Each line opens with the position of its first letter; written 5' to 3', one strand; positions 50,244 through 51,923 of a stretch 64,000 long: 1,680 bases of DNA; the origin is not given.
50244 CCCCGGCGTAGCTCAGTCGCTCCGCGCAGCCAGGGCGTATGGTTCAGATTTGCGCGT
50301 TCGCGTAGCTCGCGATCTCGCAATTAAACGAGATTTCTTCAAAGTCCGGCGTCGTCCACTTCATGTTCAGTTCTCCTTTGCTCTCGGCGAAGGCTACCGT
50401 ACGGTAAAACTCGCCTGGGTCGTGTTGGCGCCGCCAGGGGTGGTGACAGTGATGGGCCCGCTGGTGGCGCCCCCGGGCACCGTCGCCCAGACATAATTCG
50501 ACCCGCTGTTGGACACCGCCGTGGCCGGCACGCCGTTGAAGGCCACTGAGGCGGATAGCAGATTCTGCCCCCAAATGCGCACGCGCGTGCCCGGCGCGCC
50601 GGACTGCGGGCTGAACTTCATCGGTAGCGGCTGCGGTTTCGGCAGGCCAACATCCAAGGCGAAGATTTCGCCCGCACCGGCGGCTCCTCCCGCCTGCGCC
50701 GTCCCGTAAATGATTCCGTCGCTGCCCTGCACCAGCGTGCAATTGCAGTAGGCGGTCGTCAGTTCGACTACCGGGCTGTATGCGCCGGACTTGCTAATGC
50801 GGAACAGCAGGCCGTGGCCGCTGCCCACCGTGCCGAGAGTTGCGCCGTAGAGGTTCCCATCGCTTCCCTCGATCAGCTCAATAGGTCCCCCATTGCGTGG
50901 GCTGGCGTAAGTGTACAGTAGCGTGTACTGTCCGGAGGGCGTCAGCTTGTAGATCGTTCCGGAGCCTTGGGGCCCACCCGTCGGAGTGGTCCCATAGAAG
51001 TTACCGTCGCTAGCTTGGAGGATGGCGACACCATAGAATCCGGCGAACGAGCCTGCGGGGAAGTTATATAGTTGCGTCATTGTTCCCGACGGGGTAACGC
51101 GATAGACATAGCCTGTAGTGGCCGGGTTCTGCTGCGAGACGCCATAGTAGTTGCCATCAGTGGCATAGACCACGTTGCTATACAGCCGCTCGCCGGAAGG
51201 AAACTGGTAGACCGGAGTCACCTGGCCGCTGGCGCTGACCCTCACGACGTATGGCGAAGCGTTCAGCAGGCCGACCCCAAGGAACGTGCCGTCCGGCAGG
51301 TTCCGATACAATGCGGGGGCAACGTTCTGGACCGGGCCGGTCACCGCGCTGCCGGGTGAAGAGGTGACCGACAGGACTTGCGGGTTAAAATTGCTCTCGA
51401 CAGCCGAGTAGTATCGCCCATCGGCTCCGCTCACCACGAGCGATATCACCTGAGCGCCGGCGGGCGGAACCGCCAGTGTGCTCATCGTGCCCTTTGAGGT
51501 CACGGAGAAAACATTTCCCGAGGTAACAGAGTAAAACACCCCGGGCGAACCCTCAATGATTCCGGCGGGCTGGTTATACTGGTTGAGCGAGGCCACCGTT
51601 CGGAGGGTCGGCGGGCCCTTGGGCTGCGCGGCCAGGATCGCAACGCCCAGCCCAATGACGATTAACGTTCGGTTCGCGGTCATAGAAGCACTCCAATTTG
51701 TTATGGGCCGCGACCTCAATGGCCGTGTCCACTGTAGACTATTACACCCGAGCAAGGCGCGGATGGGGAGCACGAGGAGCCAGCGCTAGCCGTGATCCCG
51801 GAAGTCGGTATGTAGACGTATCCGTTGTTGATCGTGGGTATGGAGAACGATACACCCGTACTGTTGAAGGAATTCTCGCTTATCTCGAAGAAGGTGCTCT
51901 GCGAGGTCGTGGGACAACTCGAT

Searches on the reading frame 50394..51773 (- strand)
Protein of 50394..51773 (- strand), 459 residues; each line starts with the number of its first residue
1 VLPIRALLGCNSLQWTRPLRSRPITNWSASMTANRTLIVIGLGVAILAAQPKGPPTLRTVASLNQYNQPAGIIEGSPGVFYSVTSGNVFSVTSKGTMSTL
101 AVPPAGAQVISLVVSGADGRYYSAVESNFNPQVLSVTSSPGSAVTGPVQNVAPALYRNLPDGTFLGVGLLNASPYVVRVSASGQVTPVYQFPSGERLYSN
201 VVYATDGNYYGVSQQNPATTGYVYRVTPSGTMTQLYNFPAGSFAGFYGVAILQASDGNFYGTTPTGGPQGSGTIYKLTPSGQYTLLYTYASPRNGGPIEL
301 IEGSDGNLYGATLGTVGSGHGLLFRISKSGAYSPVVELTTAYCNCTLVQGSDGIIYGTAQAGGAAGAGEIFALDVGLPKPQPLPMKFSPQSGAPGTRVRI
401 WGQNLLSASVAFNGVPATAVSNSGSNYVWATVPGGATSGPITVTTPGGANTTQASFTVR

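Call 10: search_protein_families(library=pfam, proteins=[window:50394-51773:-], max_evalue=0.01)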
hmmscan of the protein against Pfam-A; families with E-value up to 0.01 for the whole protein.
window:50394-51773:- (459 aa): 0 families

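Call 24: search_protein_families(library=ncbifam, proteins=[window:50394-51773:-], max_evalue=0.001)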
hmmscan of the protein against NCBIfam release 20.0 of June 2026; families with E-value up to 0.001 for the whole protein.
window:50394-51773:- (459 aa): 2 families
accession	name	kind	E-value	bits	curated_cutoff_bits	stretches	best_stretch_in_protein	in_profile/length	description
TIGR03803.2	Gloeo_Verruco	domain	1.5e-40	136.7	44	4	251-289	8-46/50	choice-of-anchor tandem repeat GloVer-containing protein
NF047769.1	LIC10067_lipo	equivalog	3.6e-06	26.4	200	1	392-452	56-119/239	LIC10067 family putative lipoprotein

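Call 61: find_homologous_proteins(query=window:50397-51683:-, max_evalue=1e-20)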
Query window:50397-51683:- (429 aa): 3501 proteins with E <= 1e-20 among 8000 candidates; the best 120 are listed.
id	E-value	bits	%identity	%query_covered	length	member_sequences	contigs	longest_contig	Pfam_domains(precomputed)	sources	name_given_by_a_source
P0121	1.8e-272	922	100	100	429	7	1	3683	PF24684.2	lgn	-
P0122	3.9e-238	809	88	100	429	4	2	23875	-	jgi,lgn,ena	-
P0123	9.3e-164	564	63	100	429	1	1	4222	-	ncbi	-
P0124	1.4e-160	553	63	97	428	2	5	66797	-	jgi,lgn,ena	jgi:uncharacterized repeat protein (TIGR03803 family)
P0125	2.7e-159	549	62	100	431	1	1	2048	PF24684.2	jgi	jgi:uncharacterized repeat protein (TIGR03803 family)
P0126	3.2e-134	466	55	99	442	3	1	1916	-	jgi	jgi:uncharacterized repeat protein (TIGR03803 family)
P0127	7.2e-133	462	55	99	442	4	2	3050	-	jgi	jgi:uncharacterized repeat protein (TIGR03803 family)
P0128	2.9e-132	460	57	95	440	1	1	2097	-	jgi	jgi:uncharacterized repeat protein (TIGR03803 family)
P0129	3.9e-131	456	55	95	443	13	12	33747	-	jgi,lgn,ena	jgi:uncharacterized repeat protein (TIGR03803 family)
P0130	6.3e-131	455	56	94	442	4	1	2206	PF01833.31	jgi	jgi:uncharacterized repeat protein (TIGR03803 family)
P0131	2.6e-130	453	58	94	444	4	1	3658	-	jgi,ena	-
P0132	5.0e-130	452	54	94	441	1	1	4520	-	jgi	jgi:uncharacterized repeat protein (TIGR03803 family)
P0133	2.3e-129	450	55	99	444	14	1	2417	-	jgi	jgi:uncharacterized repeat protein (TIGR03803 family)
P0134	3.8e-129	449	56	95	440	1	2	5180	-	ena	-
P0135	4.3e-129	449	56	94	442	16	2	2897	-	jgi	jgi:uncharacterized repeat protein (TIGR03803 family)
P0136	9.1e-129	448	53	99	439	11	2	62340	-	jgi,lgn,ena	-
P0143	1.1e-127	445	55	94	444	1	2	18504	-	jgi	jgi:uncharacterized repeat protein (TIGR03803 family)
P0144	1.5e-127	444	56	94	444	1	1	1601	-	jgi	jgi:uncharacterized repeat protein (TIGR03803 family)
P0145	2.5e-127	443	57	95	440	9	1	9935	-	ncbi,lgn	ncbi:MAG: choice-of-anchor tandem repeat GloVer-containing protein [Bryobacteraceae bacterium]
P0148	1.4e-126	441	53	99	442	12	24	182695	PF01833.31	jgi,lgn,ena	jgi:uncharacterized repeat protein (TIGR03803 family)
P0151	8.0e-126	439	55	95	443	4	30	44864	-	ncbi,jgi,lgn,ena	ncbi:MAG: choice-of-anchor tandem repeat GloVer-containing protein [Bryobacteraceae bacterium]|jgi:u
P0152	1.5e-125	438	53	95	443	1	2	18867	-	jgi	jgi:uncharacterized repeat protein (TIGR03803 family)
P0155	8.9e-125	435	57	93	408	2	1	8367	-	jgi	jgi:uncharacterized repeat protein (TIGR03803 family)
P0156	1.4e-124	434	57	93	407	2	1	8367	-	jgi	jgi:uncharacterized repeat protein (TIGR03803 family)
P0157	1.8e-124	434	53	99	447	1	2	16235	-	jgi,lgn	jgi:uncharacterized repeat protein (TIGR03803 family)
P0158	5.3e-124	433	52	97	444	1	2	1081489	-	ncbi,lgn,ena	ncbi:MAG: choice-of-anchor tandem repeat GloVer-containing protein [Bryobacteraceae bacterium]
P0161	2.6e-123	430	53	94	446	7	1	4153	-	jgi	jgi:uncharacterized repeat protein (TIGR03803 family)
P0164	1.1e-122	428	53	99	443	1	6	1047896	-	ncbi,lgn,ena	ncbi:MAG: choice-of-anchor tandem repeat GloVer-containing protein [Bryobacteraceae bacterium]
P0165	5.5e-122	426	52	98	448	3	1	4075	-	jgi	jgi:uncharacterized repeat protein (TIGR03803 family)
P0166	6.6e-122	426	55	95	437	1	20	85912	-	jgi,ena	jgi:uncharacterized repeat protein (TIGR03803 family)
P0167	7.5e-122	425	52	94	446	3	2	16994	PF01833.31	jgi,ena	jgi:uncharacterized repeat protein (TIGR03803 family)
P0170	3.3e-121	423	53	95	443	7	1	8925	PF01833.31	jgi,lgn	jgi:uncharacterized repeat protein (TIGR03803 family)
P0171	9.1e-121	422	55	94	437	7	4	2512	-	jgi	jgi:uncharacterized repeat protein (TIGR03803 family)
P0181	4.1e-118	413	50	99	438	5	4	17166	-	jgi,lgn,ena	jgi:uncharacterized repeat protein (TIGR03803 family)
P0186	1.6e-117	411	54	97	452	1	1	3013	-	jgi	jgi:uncharacterized repeat protein (TIGR03803 family)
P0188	2.4e-117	411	53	99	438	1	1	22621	-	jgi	jgi:uncharacterized repeat protein (TIGR03803 family)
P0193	4.9e-116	406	50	100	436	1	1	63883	-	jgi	jgi:uncharacterized repeat protein (TIGR03803 family)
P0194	8.3e-116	406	53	94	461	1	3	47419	-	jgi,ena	jgi:uncharacterized repeat protein (TIGR03803 family)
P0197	1.6e-115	405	52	94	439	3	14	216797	-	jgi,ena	jgi:uncharacterized repeat protein (TIGR03803 family)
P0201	3.9e-115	403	52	94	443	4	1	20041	-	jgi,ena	jgi:uncharacterized repeat protein (TIGR03803 family)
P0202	4.3e-115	403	53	94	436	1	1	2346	-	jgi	jgi:uncharacterized repeat protein (TIGR03803 family)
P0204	5.2e-115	403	53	95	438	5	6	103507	-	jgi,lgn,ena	jgi:uncharacterized repeat protein (TIGR03803 family)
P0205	9.9e-115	402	53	99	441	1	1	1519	-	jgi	jgi:uncharacterized repeat protein (TIGR03803 family)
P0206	1.0e-114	402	52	100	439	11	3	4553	-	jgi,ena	jgi:uncharacterized repeat protein (TIGR03803 family)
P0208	1.6e-114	401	49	95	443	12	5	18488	-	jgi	jgi:uncharacterized repeat protein (TIGR03803 family)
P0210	4.1e-114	400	53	94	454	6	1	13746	-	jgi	jgi:uncharacterized repeat protein (TIGR03803 family)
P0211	4.7e-114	400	56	86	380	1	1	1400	-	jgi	jgi:uncharacterized repeat protein (TIGR03803 family)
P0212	9.4e-114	399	50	96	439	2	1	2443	-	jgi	jgi:uncharacterized repeat protein (TIGR03803 family)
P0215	1.3e-113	398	50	97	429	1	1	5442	-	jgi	jgi:uncharacterized repeat protein (TIGR03803 family)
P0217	1.8e-113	398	54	94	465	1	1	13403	-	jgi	jgi:uncharacterized repeat protein (TIGR03803 family)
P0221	4.8e-113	396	50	99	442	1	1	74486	-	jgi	jgi:uncharacterized repeat protein (TIGR03803 family)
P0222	5.6e-113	396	52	99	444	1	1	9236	-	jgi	jgi:uncharacterized repeat protein (TIGR03803 family)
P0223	6.9e-113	396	51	99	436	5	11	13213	-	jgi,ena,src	jgi:uncharacterized repeat protein (TIGR03803 family)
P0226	2.7e-112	394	51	99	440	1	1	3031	-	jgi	jgi:uncharacterized repeat protein (TIGR03803 family)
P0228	7.8e-112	392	50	100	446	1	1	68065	PF01833.31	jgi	jgi:uncharacterized repeat protein (TIGR03803 family)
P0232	2.9e-111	391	52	97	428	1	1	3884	-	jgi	jgi:uncharacterized repeat protein (TIGR03803 family)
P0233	4.0e-111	390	53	94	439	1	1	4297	-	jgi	jgi:uncharacterized repeat protein (TIGR03803 family)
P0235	4.7e-111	390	49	98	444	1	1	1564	-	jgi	jgi:uncharacterized repeat protein (TIGR03803 family)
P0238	1.3e-110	389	53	93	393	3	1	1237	-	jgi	jgi:uncharacterized repeat protein (TIGR03803 family)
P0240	1.4e-110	388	53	86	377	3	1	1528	PF01833.31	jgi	jgi:uncharacterized repeat protein (TIGR03803 family)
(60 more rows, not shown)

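Call 62: find_encoding_contigs(protein=P0122, flank=8000, max_places=4)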
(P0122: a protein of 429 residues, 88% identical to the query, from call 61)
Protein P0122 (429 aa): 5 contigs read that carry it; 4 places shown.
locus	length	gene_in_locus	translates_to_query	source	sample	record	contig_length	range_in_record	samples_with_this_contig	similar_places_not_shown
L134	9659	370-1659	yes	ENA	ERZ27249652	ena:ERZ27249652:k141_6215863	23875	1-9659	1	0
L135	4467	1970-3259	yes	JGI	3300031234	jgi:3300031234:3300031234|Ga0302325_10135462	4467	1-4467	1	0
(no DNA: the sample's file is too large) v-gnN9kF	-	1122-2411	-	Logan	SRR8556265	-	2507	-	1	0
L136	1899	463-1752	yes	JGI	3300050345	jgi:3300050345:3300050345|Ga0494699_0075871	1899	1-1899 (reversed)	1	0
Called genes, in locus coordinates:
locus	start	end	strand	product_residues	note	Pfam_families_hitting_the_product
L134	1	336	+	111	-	?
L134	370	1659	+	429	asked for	-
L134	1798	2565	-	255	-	PF00005:ABC_tran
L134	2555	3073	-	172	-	PF12804:NTP_transf_3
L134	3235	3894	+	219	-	PF01464:SLT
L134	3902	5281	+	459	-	PF24837:AMIN-like (faint), PF11741:AMIN, PF01520:Amidase_3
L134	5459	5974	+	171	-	PF00117:GATase, PF07722:Peptidase_C26 (weak)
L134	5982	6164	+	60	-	-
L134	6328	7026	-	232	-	PF17957:Big_7 (weak)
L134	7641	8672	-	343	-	-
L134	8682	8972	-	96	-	-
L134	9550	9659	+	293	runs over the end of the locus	PF07719:TPR_2 (faint), PF12895:ANAPC3 (faint), PF13371:TPR_9 (faint), PF13431:TPR_17 (faint), PF13428:TPR_14 (faint), PF14559:TPR_19 (faint), PF00515:TPR_1 (faint), PF13432:TPR_16 (weak), +7 more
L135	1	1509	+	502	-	?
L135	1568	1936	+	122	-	-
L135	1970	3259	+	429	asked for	-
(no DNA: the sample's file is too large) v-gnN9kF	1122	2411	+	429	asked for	-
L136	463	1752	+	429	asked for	-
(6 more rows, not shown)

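Call 63: find_encoding_contigs(protein=P0124, flank=8000, max_places=4)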
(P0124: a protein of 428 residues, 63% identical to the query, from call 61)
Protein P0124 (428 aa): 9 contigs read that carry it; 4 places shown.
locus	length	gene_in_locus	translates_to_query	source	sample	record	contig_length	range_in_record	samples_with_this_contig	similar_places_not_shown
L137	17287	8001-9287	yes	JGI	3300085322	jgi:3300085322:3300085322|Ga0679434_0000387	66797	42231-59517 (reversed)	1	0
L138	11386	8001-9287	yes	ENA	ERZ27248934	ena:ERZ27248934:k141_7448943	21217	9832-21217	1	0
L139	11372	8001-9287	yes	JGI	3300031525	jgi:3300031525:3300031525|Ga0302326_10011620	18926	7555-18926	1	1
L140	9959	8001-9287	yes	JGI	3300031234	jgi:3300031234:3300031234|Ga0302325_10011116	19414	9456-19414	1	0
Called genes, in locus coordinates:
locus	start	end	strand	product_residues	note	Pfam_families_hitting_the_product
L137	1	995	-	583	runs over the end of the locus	PF13485:Peptidase_MA_2 (weak), PF07719:TPR_2 (faint), PF13181:TPR_8 (faint), PF13432:TPR_16 (weak), PF13414:TPR_11 (weak), PF13428:TPR_14 (weak), PF14559:TPR_19 (weak)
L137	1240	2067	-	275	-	PF23441:SDR (weak), PF00106:adh_short, PF08659:KR, PF13561:adh_short_C2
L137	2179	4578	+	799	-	-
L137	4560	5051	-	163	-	PF02566:OsmC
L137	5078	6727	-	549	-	PF02878:PGM_PMM_I, PF02879:PGM_PMM_II, PF02880:PGM_PMM_III, PF00408:PGM_PMM_IV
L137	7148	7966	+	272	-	-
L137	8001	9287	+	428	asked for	-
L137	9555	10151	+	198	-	PF00300:His_Phos_1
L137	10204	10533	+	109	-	PF04362:Iron_traffic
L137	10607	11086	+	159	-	-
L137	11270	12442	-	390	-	PF02065:Melibiase (weak), PF16499:Melibiase_2, PF17450:Melibiase_2_C, PF17801:Melibiase_C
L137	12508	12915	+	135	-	-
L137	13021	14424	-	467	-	PF00171:Aldedh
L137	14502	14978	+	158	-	PF13302:Acetyltransf_3, PF13420:Acetyltransf_4, PF00583:Acetyltransf_1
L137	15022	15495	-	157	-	PF02082:Rrf2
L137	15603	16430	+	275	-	PF00892:EamA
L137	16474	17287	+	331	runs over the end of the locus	PF13271:DUF4062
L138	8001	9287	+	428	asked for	-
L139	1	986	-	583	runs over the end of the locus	PF13485:Peptidase_MA_2 (weak), PF07719:TPR_2 (faint), PF13181:TPR_8 (faint), PF13432:TPR_16 (weak), PF13414:TPR_11 (weak), PF13428:TPR_14 (weak), PF14559:TPR_19 (weak)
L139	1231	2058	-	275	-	PF23441:SDR (weak), PF00106:adh_short, PF08659:KR, PF13561:adh_short_C2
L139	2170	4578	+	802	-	-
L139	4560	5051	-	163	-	PF02566:OsmC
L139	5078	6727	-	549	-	PF02878:PGM_PMM_I, PF02879:PGM_PMM_II, PF02880:PGM_PMM_III, PF00408:PGM_PMM_IV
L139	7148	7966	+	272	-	-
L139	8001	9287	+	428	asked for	-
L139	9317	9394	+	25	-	PF08042:PqqA (weak)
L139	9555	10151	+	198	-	PF00300:His_Phos_1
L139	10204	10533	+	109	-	PF04362:Iron_traffic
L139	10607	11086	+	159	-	-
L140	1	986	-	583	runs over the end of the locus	PF13485:Peptidase_MA_2 (weak), PF07719:TPR_2 (faint), PF13181:TPR_8 (faint), PF13432:TPR_16 (weak), PF13414:TPR_11 (weak), PF13428:TPR_14 (weak), PF14559:TPR_19 (weak)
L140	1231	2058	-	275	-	PF23441:SDR (weak), PF00106:adh_short, PF08659:KR, PF13561:adh_short_C2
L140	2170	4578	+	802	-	-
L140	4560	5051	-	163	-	PF02566:OsmC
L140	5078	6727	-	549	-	PF02878:PGM_PMM_I, PF02879:PGM_PMM_II, PF02880:PGM_PMM_III, PF00408:PGM_PMM_IV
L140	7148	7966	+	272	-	-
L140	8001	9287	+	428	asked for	-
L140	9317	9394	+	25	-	PF08042:PqqA (weak)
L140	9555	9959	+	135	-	?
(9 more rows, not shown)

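Call 64: find_encoding_contigs(protein=P0123, flank=8000, max_places=3)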
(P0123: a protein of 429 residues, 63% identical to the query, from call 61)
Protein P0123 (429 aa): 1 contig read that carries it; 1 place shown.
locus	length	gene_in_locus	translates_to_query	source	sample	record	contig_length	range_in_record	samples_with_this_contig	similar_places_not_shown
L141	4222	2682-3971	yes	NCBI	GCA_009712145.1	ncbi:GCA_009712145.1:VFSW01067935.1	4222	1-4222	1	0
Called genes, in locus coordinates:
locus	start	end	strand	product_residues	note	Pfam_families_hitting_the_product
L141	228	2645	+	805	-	-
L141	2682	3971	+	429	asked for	-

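Call 74: find_encoding_contigs(protein=P0129, flank=6000, max_places=3)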
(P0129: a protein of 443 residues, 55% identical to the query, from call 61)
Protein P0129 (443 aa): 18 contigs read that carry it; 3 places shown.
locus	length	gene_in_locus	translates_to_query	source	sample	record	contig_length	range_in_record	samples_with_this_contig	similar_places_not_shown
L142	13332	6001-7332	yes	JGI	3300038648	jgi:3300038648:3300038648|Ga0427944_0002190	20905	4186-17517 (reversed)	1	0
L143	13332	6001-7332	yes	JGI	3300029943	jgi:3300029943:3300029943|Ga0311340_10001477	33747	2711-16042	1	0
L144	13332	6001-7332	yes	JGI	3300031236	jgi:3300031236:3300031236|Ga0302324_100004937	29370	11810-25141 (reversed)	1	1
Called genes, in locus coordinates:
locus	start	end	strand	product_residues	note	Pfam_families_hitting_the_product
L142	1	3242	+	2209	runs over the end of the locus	?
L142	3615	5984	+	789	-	-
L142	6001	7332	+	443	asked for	-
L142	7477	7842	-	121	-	PF01479:S4, PF28601:HSP15_C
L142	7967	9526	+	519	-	PF07519:Tannase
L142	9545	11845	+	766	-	PF04389:Peptidase_M28, PF01546:Peptidase_M20 (weak)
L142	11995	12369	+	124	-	PF13911:AhpC-TSA_2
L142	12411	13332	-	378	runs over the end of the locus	-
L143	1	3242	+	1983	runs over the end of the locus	?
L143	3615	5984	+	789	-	-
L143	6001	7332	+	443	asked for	-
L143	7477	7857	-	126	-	PF01479:S4, PF28601:HSP15_C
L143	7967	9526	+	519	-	PF07519:Tannase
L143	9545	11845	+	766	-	PF04389:Peptidase_M28, PF01546:Peptidase_M20 (weak)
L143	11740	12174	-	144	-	-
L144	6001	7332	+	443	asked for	-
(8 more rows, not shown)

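Call 75: find_encoding_contigs(protein=P0136, flank=6000, max_places=3)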
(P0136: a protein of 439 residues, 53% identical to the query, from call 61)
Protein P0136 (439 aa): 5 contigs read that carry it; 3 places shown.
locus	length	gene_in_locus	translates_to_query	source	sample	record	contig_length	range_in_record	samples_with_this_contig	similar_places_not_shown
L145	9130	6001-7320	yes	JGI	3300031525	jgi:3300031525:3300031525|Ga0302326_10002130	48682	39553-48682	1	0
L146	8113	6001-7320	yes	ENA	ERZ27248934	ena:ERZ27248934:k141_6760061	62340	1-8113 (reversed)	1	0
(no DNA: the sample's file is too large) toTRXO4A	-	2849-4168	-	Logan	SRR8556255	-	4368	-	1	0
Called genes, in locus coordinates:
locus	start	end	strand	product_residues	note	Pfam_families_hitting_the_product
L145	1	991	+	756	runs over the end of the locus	PF15780:ASH (faint), PF22073:Cep192_D4, PF22544:HYDIN_VesB_CFA65-like_Ig (weak), PF02368:Big_2 (weak), PF24681:Kelch_KLHDC2_KLHL20_DRC7 (weak), PF13418:Beta-prop_TYW4, PF24681:Kelch_KLHDC2_KLHL20_DRC7, PF02368:Big_2, +6 more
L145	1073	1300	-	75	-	-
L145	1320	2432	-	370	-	PF13506:Glyco_transf_21, PF00535:Glycos_transf_2 (weak), PF13641:Glyco_tranf_2_3, PF13632:Glyco_trans_2_3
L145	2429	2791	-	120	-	PF10639:TMEM234 (weak), PF00892:EamA (weak)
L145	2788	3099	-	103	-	PF00892:EamA (weak)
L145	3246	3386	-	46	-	-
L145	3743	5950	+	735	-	-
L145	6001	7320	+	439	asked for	-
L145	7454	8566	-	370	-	PF13506:Glyco_transf_21, PF00535:Glycos_transf_2 (weak), PF13641:Glyco_tranf_2_3, PF13632:Glyco_trans_2_3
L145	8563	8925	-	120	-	PF10639:TMEM234 (weak), PF00892:EamA (weak)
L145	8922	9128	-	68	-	?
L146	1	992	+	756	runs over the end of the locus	PF15780:ASH (faint), PF22073:Cep192_D4, PF22544:HYDIN_VesB_CFA65-like_Ig (weak), PF02368:Big_2 (weak), PF24681:Kelch_KLHDC2_KLHL20_DRC7 (weak), PF13418:Beta-prop_TYW4, PF24681:Kelch_KLHDC2_KLHL20_DRC7, PF02368:Big_2, +6 more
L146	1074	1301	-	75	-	-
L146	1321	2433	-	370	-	PF13506:Glyco_transf_21, PF00535:Glycos_transf_2 (weak), PF13641:Glyco_tranf_2_3, PF13632:Glyco_trans_2_3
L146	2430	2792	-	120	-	PF10639:TMEM234 (weak), PF00892:EamA (weak)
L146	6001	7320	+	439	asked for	-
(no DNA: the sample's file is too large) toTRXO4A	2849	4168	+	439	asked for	-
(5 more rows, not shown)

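Call 83: search_protein_families(library=pfam, proteins=[L141:228-2645:+, L145:3743-5950:+, L142:3615-5984:+, L137:2179-4578:+, L137:7148-7966:+], max_evalue=1)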
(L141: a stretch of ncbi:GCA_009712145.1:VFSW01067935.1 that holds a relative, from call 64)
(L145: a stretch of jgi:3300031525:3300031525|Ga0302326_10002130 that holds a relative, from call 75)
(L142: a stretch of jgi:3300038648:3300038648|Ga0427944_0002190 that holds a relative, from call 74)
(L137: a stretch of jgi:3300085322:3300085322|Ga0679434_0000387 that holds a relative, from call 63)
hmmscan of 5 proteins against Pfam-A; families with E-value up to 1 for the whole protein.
L141:228-2645:+ (805 aa): 0 families

L145:3743-5950:+ (735 aa): 1 family
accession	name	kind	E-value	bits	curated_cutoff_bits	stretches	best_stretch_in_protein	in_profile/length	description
PF08636.15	Pkr1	-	0.21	12.2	27.7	0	130-158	42-69/73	ER protein Pkr1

L142:3615-5984:+ (789 aa): 2 families
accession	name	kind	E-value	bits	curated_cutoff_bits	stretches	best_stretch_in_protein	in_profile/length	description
PF13360.13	PQQ_2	-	0.014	15.5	27.6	1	100-127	74-100/233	Outer membrane protein assembly factor BamB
PF00798.23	Arena_glycoprot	-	0.28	10.2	25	1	87-149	175-240/483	Arenavirus glycoprotein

L137:2179-4578:+ (799 aa): 2 families
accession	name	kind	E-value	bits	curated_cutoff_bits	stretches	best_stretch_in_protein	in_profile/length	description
PF19410.4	DUF5980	-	0.026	15.4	27.1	1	564-630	23-94/97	Family of unknown function (DUF5980)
PF01011.28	PQQ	-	0.069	12.3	26.7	1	226-372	178-331/595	Glucose/ethanol/alcohol dehydrogenase, beta-propeller domain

L137:7148-7966:+ (272 aa): 0 families

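Call 84: search_solved_structures(query=A2, max_evalue=1, show_alignments=1)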
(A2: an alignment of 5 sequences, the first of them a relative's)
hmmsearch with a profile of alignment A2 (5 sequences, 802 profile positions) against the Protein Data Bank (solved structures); distinct sequences matched with E-value up to 1: 6.
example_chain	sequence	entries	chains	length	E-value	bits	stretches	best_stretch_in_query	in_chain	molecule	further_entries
3shs_A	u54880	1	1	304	0.0015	19.9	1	584-748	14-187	Hoc head outer capsid protein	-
2vtu_J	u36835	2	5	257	0.0016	19.8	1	567-639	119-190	MS2 COAT PROTEIN | COAT PROTEIN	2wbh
9oh5_A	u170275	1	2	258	0.042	15.1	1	567-639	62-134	MS2 CPM58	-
1q0x_H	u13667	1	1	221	0.092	14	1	619-716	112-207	Fab 9B1, heavy chain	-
9ncf_S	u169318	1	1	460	0.26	12.5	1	593-683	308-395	Immunoglobulin-like domain protein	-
9c2d_S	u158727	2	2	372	0.35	12.1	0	594-731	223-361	Tail protein | Putative tail protein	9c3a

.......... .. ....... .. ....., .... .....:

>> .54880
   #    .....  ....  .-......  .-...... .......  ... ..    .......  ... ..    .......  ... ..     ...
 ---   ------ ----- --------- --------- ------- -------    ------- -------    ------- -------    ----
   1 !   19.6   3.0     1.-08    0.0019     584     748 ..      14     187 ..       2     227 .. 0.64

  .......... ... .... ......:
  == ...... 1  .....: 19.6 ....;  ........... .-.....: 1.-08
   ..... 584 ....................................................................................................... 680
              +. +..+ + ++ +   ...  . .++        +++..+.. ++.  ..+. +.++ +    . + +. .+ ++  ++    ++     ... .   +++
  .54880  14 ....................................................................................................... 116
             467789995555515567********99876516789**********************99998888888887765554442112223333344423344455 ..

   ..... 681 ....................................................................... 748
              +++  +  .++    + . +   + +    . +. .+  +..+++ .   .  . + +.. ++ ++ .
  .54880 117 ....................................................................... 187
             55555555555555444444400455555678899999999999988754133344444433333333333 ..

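Call 85: search_solved_structures(query=A3, max_evalue=1)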
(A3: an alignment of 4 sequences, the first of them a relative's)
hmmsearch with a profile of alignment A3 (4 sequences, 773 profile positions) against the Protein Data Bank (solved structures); distinct sequences matched with E-value up to 1: 0.

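Call 99: predict_structure(alignment_id=A5)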
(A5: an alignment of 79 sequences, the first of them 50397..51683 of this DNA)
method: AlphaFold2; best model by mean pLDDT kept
length: 429 residues; sequences in the alignment: 79
mean_pLDDT: 92.6   pTM: 0.90
mean pLDDT of the five models: 92.6, 92.5, 91.8, 91.7, 91.5
residues with pLDDT >= 90: 349; 70-90: 54; 50-70: 20; < 50: 6
segments of 3 or more residues with pLDDT < 50: none
pLDDT, mean of each block of 10 residues (from residue 1): 52 51 87 86 97 96 97 93 97 96 97 96 97 97 95 97 92 98 91 98 97 91 98 90 97 97 89 98 75 96 93 89 96 84 97 98 98 98 98 97 98 98 97
secondary structure, 60 per line:
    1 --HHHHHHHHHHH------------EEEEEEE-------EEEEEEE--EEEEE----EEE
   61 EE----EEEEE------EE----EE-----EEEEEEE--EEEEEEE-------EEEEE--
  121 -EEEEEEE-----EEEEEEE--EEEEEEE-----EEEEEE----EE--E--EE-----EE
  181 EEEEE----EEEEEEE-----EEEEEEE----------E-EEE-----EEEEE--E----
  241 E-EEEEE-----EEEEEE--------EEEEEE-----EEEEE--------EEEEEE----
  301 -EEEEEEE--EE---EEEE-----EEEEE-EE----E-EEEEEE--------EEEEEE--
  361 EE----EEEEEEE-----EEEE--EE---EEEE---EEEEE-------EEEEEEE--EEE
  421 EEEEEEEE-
elements in order: H3-13 E26-32 E40-46 E49-53 E58-62 E67-71 E91-97 E100-106 E114-118 E122-128 E134-140 E143-149 E155-160 E179-185 E190-196 E202-208 E221-223 E229-233 E243-247 E253-258 E267-272 E278-282 E291-296 E302-308 E316-319 E325-329 E339-344 E353-358 E367-373 E379-382 E390-393 E397-401 E409-415 E418-428
